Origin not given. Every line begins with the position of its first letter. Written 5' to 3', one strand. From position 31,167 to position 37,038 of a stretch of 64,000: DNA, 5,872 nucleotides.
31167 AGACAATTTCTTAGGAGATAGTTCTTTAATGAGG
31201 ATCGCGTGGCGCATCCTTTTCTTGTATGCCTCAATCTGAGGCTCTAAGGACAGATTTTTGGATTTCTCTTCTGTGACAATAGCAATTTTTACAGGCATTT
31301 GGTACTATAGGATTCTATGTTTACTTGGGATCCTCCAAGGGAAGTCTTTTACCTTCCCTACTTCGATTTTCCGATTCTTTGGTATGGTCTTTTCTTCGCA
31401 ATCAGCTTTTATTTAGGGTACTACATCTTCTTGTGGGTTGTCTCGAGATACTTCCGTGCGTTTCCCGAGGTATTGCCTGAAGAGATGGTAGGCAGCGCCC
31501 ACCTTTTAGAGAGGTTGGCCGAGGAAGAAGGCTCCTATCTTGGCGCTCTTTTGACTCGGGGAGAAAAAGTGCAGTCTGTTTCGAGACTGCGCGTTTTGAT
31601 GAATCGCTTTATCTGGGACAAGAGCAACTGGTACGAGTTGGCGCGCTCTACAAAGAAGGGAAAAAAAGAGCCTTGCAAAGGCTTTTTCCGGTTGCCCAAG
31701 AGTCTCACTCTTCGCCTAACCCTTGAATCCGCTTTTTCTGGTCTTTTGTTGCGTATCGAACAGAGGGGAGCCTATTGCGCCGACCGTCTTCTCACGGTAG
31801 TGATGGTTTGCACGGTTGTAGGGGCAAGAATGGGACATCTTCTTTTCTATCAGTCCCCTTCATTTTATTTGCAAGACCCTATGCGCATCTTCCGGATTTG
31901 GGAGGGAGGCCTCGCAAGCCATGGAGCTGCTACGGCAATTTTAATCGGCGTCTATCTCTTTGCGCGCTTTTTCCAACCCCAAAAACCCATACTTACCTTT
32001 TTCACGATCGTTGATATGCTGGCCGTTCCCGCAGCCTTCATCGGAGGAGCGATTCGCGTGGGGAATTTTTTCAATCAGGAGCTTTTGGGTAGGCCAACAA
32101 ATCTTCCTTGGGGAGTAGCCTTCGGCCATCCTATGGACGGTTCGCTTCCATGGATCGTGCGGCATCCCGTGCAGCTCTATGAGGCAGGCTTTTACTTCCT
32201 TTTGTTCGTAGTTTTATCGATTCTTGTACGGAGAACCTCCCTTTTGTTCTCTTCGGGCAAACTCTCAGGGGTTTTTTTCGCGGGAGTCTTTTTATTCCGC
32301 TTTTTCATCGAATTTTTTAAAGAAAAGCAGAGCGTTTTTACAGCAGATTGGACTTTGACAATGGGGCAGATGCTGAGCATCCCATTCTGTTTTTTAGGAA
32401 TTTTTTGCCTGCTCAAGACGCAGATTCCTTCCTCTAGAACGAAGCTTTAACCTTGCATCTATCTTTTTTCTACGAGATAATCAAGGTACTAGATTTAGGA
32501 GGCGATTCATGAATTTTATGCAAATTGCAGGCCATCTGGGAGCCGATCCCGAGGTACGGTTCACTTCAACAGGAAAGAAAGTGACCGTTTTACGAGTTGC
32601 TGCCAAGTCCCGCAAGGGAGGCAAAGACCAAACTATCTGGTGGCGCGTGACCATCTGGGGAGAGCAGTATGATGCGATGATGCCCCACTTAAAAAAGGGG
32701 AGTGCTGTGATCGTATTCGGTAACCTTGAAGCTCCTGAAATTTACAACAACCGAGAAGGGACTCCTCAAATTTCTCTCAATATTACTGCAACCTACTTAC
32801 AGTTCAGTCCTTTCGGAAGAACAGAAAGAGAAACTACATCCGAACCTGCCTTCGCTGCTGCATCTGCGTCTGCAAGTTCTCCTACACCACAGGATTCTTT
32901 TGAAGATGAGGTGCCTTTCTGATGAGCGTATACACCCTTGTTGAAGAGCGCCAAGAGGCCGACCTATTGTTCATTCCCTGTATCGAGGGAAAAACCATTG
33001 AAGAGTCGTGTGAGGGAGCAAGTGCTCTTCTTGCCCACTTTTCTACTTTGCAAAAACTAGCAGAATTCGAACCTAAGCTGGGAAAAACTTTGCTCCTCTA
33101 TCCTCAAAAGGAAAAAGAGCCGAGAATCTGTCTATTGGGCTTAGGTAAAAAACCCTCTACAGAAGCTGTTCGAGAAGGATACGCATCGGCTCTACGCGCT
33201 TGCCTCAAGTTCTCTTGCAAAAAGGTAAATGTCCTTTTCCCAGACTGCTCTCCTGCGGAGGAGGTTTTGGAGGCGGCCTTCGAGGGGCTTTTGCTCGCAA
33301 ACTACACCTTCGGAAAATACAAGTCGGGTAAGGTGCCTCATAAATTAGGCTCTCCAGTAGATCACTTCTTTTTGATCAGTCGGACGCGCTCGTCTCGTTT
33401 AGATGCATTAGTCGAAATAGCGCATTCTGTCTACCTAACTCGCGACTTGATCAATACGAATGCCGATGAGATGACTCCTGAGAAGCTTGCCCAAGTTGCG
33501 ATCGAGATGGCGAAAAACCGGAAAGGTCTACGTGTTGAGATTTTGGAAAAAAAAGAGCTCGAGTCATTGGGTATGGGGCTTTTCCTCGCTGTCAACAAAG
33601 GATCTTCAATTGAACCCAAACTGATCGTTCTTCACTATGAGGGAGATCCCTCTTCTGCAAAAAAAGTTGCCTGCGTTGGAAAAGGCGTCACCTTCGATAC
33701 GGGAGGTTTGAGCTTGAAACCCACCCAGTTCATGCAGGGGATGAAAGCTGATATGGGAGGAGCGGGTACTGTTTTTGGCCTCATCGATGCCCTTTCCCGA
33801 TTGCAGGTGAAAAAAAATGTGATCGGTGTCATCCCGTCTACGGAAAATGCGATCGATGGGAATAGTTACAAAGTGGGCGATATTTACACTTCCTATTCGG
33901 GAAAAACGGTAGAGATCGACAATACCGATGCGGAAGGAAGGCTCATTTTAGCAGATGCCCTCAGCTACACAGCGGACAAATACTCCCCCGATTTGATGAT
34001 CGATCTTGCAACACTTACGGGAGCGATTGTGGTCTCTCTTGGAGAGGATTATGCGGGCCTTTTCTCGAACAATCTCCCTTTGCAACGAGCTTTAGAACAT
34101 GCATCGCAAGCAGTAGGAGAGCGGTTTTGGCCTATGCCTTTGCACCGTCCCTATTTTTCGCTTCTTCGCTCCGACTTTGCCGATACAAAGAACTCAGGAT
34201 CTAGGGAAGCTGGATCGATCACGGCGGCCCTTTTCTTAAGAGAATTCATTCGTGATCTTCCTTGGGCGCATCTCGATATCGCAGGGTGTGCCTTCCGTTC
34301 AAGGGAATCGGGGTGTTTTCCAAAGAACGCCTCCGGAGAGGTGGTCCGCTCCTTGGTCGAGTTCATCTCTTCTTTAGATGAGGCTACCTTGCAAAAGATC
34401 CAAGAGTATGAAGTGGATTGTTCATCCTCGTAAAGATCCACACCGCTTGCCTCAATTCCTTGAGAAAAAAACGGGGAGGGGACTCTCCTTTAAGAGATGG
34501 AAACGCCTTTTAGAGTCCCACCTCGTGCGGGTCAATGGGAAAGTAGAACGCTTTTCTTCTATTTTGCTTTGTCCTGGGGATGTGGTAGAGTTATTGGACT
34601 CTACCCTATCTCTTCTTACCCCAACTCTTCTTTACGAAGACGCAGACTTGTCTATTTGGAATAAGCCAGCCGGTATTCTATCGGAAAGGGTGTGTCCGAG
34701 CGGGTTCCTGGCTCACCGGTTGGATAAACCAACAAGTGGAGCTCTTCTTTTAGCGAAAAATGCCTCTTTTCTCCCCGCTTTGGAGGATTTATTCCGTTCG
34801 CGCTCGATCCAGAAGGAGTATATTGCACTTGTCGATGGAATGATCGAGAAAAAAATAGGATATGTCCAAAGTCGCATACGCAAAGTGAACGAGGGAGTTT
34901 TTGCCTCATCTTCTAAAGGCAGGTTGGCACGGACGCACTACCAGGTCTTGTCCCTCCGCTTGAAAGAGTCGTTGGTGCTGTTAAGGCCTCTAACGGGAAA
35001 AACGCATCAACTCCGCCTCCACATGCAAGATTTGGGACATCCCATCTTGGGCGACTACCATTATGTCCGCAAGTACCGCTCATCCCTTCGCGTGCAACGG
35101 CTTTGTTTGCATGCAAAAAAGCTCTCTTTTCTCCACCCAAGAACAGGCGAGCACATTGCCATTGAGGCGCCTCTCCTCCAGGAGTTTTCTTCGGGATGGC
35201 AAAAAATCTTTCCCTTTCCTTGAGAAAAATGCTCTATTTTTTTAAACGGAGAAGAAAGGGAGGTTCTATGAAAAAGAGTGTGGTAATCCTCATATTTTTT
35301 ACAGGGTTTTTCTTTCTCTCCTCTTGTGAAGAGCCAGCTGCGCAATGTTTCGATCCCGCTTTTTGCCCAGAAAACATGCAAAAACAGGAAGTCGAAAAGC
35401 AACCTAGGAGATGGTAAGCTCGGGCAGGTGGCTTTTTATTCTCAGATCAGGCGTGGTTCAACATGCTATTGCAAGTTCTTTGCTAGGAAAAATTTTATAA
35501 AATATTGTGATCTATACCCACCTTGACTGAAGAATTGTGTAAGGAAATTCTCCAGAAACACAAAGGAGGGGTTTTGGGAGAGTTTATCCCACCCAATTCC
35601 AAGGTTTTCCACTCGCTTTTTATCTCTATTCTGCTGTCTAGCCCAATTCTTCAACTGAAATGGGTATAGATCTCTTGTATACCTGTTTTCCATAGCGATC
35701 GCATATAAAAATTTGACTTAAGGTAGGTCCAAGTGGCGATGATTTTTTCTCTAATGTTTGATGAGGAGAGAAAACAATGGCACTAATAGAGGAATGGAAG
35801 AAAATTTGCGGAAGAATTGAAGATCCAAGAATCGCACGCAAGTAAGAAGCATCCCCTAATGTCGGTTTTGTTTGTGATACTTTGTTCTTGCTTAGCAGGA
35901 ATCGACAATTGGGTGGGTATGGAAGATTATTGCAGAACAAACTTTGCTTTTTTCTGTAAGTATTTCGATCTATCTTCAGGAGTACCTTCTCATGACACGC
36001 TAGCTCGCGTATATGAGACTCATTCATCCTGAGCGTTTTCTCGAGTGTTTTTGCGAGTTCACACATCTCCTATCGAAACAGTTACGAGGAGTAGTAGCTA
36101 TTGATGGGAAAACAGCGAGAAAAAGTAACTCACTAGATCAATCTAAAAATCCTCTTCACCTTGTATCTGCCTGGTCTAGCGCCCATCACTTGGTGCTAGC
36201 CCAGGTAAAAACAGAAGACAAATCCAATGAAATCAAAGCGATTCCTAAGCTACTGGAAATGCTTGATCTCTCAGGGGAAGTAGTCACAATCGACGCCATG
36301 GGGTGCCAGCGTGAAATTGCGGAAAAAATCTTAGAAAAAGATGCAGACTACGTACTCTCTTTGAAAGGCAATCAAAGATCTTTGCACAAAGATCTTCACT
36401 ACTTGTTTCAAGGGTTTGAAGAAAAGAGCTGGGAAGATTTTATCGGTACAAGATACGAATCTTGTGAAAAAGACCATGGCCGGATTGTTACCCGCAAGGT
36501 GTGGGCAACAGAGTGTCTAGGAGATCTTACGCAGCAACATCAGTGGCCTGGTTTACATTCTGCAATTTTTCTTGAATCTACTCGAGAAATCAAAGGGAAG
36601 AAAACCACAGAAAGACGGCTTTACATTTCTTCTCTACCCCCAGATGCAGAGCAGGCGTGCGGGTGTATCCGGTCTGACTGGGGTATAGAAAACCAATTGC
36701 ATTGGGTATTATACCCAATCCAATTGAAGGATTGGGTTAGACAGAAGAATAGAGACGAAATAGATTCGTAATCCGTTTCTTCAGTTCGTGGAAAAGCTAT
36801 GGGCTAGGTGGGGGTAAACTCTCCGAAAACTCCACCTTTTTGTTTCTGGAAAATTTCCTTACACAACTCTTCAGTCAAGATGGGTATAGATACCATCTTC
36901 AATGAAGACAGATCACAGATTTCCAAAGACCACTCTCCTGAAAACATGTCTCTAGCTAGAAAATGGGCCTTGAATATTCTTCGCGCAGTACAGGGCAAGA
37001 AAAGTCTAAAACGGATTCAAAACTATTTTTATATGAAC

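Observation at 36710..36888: MITE nested inside the ISAs1 transposase gene; precise excision restores the conserved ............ motif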

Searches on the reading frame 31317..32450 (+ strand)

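Call 25: search_protein_families(library=pfam, proteins=[window:31317-32450:+], max_evalue=0.00001)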
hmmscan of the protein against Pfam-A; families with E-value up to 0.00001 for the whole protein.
window:31317-32450:+ (377 aa): 1 family
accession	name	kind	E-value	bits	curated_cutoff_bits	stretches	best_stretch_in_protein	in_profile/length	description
PF01790.23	LGT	-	6.7e-54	183.2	24.9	1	155-365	45-238/240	Prolipoprotein diacylglyceryl transferase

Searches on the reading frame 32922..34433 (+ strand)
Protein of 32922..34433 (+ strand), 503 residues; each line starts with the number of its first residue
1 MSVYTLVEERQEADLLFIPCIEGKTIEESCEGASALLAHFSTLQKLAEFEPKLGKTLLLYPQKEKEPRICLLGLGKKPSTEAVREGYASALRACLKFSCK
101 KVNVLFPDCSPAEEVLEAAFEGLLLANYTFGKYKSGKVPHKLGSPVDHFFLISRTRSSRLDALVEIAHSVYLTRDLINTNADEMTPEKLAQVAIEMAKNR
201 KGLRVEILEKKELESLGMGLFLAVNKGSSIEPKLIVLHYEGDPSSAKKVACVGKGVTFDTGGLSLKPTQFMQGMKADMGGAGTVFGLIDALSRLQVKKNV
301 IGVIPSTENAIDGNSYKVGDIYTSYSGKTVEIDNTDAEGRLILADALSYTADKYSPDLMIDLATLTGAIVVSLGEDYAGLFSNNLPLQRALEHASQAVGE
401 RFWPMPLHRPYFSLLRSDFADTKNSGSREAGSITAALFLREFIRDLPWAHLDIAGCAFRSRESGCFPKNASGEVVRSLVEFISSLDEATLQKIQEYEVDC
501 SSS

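Call 25: search_protein_families(library=pfam, proteins=[window:32922-34433:+], max_evalue=0.00001)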
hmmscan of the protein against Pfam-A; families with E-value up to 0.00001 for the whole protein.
window:32922-34433:+ (503 aa): 2 families
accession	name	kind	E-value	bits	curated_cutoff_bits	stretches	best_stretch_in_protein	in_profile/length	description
PF00883.26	Peptidase_M17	-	2.9e-120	401.7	25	1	172-479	2-310/310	Cytosol aminopeptidase family, catalytic domain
PF02789.23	Peptidase_M17_N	-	2.5e-18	66.6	23.4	1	38-137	23-129/129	Cytosol aminopeptidase family, N-terminal domain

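Call 51: find_encoding_contigs(protein=window:32922-34433:+, flank=10000, max_places=6)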
Protein window:32922-34433:+ (503 aa): 1 contig read that carries it; 1 place shown.
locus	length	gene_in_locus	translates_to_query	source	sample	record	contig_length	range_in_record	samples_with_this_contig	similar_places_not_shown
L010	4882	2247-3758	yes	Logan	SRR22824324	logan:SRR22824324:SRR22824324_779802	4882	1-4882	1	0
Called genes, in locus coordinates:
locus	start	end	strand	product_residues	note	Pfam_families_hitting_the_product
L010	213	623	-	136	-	PF02590:SPOUT_MTase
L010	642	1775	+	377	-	PF01790:LGT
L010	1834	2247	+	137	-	PF00436:SSB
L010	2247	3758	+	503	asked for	PF02789:Peptidase_M17_N, PF00883:Peptidase_M17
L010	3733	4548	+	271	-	PF00849:PseudoU_synth_2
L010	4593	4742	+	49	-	-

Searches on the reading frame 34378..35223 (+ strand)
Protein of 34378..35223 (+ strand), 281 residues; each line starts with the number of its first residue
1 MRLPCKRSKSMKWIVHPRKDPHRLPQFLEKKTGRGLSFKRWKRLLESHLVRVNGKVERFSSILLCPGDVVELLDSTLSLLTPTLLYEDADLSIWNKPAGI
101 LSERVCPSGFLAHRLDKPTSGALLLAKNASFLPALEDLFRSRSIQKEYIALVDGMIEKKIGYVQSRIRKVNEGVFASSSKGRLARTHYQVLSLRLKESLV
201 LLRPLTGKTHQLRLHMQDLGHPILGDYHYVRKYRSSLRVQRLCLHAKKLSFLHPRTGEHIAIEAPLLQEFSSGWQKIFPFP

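Call 50: find_encoding_contigs(protein=window:34378-35223:+, flank=10000, max_places=6)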
Protein window:34378-35223:+ (281 aa): no gene with exactly this product is on record in the collection.

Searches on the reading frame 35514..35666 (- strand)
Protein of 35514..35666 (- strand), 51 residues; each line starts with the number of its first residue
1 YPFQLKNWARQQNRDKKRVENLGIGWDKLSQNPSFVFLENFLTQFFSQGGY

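Call 29: find_homologous_proteins(query=window:35514-35666:-, max_evalue=10)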
Query seq(51 aa): no candidate shares three 5-residue words with the query. No homologue found.

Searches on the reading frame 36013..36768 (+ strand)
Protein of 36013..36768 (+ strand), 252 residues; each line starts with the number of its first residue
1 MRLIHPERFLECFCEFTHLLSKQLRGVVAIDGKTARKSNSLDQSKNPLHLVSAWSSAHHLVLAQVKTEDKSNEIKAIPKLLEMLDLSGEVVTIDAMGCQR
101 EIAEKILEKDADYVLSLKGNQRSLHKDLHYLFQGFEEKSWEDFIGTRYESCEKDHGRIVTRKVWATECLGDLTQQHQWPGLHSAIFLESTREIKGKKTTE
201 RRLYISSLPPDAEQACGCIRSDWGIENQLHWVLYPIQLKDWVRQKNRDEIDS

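Call 41: list_cluster_members(proteins=[P0001, window:36013-36768:+, window:38140-39084:+])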
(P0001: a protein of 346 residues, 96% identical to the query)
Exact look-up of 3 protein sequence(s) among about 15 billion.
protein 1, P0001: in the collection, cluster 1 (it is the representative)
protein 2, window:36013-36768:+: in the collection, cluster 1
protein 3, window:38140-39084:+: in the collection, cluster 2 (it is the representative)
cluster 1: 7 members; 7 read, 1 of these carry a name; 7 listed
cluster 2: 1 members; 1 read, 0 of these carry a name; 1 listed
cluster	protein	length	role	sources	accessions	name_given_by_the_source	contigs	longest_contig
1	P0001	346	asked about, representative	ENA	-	-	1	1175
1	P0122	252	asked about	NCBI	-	-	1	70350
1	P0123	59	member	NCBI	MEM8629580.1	MAG: hypothetical protein AAGF04_05920, partial [Chlamydiota bacterium]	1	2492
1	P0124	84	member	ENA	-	-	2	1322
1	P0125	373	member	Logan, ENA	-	-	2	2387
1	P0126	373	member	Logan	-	-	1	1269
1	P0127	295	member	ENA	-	-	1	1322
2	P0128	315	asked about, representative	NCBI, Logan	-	-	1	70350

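Call 43: find_encoding_contigs(protein=P0125, flank=5000)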
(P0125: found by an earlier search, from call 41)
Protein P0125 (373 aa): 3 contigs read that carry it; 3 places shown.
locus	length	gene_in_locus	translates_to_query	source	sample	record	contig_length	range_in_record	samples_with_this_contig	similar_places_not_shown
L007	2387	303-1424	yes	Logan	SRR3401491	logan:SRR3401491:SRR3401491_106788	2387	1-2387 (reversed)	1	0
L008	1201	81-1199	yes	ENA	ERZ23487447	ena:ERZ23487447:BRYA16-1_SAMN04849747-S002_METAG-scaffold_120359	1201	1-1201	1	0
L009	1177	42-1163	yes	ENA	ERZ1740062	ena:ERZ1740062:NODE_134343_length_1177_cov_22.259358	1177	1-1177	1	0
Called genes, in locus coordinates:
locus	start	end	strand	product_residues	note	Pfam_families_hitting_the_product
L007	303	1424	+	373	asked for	PF13808:DDE_Tnp_1_assoc, PF01609:DDE_Tnp_1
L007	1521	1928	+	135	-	-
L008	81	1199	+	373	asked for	PF13808:DDE_Tnp_1_assoc, PF01609:DDE_Tnp_1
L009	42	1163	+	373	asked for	PF13808:DDE_Tnp_1_assoc, PF01609:DDE_Tnp_1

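Call 55: find_encoding_contigs(protein=P0127, flank=3000)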
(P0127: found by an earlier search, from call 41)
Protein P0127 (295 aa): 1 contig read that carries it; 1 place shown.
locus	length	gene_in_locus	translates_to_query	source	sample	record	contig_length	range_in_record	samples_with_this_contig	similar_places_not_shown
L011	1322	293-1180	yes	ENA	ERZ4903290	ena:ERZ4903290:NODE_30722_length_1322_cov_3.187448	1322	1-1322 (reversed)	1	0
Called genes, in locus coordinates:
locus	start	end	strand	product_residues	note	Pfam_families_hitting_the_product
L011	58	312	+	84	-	PF13808:DDE_Tnp_1_assoc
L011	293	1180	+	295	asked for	PF01609:DDE_Tnp_1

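Call 56: find_encoding_contigs(protein=P0126, flank=3000)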
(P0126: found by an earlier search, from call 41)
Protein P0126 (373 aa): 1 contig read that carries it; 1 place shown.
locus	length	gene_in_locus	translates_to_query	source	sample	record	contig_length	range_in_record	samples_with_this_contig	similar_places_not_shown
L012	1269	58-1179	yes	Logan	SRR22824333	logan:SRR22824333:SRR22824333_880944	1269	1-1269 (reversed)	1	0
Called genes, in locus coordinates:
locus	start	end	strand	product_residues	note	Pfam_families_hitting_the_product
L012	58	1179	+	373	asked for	PF13808:DDE_Tnp_1_assoc, PF01609:DDE_Tnp_1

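Call 65: find_encoding_contigs(protein=P0123, flank=5000)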
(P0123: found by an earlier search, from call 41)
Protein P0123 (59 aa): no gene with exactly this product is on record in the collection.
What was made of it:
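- Tried and rejected: Look-ups of the rluA-like ORF and of P0123 were not on record (calls 50, 65).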

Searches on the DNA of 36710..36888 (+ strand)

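Call 49: search_dna_similar(query=window:36710-36888:+, collection=plasmids, mode=distant, max_evalue=0.01, max_rows=10)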
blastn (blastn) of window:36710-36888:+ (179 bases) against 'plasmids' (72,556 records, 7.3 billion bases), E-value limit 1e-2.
No match.
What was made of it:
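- Plasmids gave nothing (call 49).
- Tried and rejected: blastn of the MITE against plasmids found nothing (call 49).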
